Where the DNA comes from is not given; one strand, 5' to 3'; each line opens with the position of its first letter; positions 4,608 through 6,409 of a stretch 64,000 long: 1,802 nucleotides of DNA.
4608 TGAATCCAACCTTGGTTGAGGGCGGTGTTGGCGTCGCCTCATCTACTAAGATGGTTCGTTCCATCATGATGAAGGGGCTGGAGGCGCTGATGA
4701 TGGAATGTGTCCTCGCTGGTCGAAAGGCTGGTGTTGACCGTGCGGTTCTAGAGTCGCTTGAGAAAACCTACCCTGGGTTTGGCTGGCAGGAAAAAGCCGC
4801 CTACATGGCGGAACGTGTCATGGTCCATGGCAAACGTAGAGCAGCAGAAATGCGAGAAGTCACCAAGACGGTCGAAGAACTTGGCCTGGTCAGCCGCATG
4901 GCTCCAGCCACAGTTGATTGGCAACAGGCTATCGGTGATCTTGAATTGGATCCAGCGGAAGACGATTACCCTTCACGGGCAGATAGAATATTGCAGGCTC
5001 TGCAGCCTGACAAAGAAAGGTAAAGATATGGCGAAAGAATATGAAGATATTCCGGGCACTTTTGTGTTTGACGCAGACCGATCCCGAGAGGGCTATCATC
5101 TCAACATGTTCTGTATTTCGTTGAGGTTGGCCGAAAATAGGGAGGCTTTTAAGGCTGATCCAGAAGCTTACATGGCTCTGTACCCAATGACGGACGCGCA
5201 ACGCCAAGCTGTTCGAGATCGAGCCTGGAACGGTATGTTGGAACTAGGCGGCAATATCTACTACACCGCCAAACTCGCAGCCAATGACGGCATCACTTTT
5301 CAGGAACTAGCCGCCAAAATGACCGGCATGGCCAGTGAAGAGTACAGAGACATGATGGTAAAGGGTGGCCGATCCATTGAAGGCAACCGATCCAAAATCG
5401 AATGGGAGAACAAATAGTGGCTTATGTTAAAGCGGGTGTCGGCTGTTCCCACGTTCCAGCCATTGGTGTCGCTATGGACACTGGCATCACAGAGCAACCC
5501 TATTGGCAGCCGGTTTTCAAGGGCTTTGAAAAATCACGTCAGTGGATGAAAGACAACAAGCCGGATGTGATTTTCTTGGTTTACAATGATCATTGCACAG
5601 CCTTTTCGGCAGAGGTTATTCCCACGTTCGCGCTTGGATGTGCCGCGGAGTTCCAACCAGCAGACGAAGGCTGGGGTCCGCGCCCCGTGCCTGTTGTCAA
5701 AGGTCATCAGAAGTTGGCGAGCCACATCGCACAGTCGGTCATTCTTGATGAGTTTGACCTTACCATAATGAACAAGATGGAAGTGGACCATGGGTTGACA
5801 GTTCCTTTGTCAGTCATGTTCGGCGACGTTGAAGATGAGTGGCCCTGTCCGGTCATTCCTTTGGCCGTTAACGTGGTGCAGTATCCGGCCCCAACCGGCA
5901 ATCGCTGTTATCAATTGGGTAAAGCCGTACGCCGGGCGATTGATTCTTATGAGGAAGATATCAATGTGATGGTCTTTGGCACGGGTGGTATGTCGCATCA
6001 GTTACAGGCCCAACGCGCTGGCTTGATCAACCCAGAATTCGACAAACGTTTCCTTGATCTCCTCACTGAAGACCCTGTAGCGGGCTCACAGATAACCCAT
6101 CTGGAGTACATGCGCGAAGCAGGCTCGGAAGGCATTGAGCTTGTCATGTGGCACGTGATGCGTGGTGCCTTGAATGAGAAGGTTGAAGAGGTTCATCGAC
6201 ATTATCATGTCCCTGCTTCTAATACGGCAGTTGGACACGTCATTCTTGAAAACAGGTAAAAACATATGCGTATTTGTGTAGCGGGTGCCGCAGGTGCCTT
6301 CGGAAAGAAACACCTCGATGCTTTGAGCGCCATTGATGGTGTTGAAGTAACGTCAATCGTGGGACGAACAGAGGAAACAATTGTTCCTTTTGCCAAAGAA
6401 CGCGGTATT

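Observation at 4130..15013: Single tightly packed operon joining PCA 4,5-cleavage genes, the dehalogenase and CoA-dependent beta-oxidation-type enzymes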

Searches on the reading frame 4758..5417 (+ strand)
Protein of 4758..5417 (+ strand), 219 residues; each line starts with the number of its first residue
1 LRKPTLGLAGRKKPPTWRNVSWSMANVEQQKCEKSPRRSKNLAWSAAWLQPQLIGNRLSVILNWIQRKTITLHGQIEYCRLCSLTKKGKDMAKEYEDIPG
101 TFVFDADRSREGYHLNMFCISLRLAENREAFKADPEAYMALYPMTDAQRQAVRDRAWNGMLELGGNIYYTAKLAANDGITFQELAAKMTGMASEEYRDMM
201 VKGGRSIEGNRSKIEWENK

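Call 3: search_protein_families(library=pfam, proteins=[window:4758-5417:+])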
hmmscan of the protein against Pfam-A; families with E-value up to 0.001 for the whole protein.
window:4758-5417:+ (219 aa): 1 family
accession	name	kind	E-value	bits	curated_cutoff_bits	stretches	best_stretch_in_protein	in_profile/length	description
PF07746.16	LigA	-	1.7e-33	115.1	25.3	1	115-201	1-87/87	Aromatic-ring-opening dioxygenase LigAB, LigA subunit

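Call 4: search_protein_families(library=ncbifam, proteins=[window:4758-5417:+])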
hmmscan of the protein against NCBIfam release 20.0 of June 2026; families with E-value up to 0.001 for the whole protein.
window:4758-5417:+ (219 aa): 6 families
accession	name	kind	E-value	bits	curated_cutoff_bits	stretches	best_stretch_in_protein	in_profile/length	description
NF009917.0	PRK13377.1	subfamily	1.7e-52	176.9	173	1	91-213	3-125/129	protocatechuate 4,5-dioxygenase subunit alpha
TIGR02792.1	PCA_ligA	equivalog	8.6e-46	155.1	108.6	1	95-211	1-117/117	protocatechuate 4,5-dioxygenase subunit alpha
NF009912.0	PRK13372.1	equivalog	1.6e-44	152.6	837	1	91-213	3-125/443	protocatechuate 4,5-dioxygenase subunit alpha/beta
NF009918.0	PRK13378.1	equivalog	1.4e-30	105.9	161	1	92-204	4-116/118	protocatechuate 4,5-dioxygenase subunit alpha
NF009904.0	PRK13367.1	equivalog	7.1e-14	51.6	412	1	93-198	299-404/426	gallate dioxygenase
NF009919.0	PRK13379.1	equivalog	4.1e-10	40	141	1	94-196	7-109/119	protocatechuate 4,5-dioxygenase subunit alpha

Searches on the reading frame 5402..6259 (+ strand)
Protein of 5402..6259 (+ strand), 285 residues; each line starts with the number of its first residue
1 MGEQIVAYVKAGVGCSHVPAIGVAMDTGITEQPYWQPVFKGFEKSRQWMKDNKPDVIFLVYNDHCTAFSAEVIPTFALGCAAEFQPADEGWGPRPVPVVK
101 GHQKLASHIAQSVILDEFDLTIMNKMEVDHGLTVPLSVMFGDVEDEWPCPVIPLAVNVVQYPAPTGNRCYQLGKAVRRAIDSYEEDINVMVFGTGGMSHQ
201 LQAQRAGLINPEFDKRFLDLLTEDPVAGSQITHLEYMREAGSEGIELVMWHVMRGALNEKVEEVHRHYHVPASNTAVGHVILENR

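Call 3: search_protein_families(library=pfam, proteins=[window:5402-6259:+])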
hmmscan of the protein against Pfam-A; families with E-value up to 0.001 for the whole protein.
window:5402-6259:+ (285 aa): 1 family
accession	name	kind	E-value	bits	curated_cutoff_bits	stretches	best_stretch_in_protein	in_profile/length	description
PF02900.23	LigB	-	1.9e-83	280.1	26.3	1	14-277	4-268/269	Catalytic LigB subunit of aromatic ring-opening dioxygenase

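Call 4: search_protein_families(library=ncbifam, proteins=[window:5402-6259:+])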
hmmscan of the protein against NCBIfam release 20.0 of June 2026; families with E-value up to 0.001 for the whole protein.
window:5402-6259:+ (285 aa): 11 families
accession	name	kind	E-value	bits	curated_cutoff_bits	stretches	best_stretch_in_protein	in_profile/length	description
NF009903.0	PRK13366.1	subfamily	5.4e-150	498.4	317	1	7-284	2-283/284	class III extradiol dioxygenase subunit beta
NF009912.0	PRK13372.1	equivalog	1.1e-136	456.3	837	1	7-284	149-442/443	protocatechuate 4,5-dioxygenase subunit alpha/beta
NF009902.0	PRK13365.1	subfamily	5.7e-106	353.8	299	1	7-284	2-277/298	class III extradiol dioxygenase family protein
NF009901.0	PRK13364.1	subfamily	1.1e-101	339.6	290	1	8-284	3-277/279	class III extradiol dioxygenase family protein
NF009904.0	PRK13367.1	equivalog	5.8e-98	328.6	412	1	8-285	3-278/426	gallate dioxygenase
NF009910.0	PRK13370.1-4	equivalog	1.3e-27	96.8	291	1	13-200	6-180/312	3-carboxyethylcatechol 2,3-dioxygenase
NF009909.0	PRK13370.1-3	subfamily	2.3e-27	96.1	286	1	15-201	8-179/286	3-carboxyethylcatechol 2,3-dioxygenase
NF009908.0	PRK13370.1-2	equivalog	1.3e-25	90.5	467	1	44-200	33-180/314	3-carboxyethylcatechol 2,3-dioxygenase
NF009907.0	PRK13370.1-1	equivalog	9.3e-20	70.9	549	1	32-202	21-182/314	3-carboxyethylcatechol 2,3-dioxygenase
NF009913.0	PRK13373.1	equivalog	2.9e-15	56.4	462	1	7-200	2-193/344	putative dioxygenase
TIGR02298.1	HpaD_Fe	equivalog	0.001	18.6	315.95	0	125-204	122-192/284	3,4-dihydroxyphenylacetate 2,3-dioxygenase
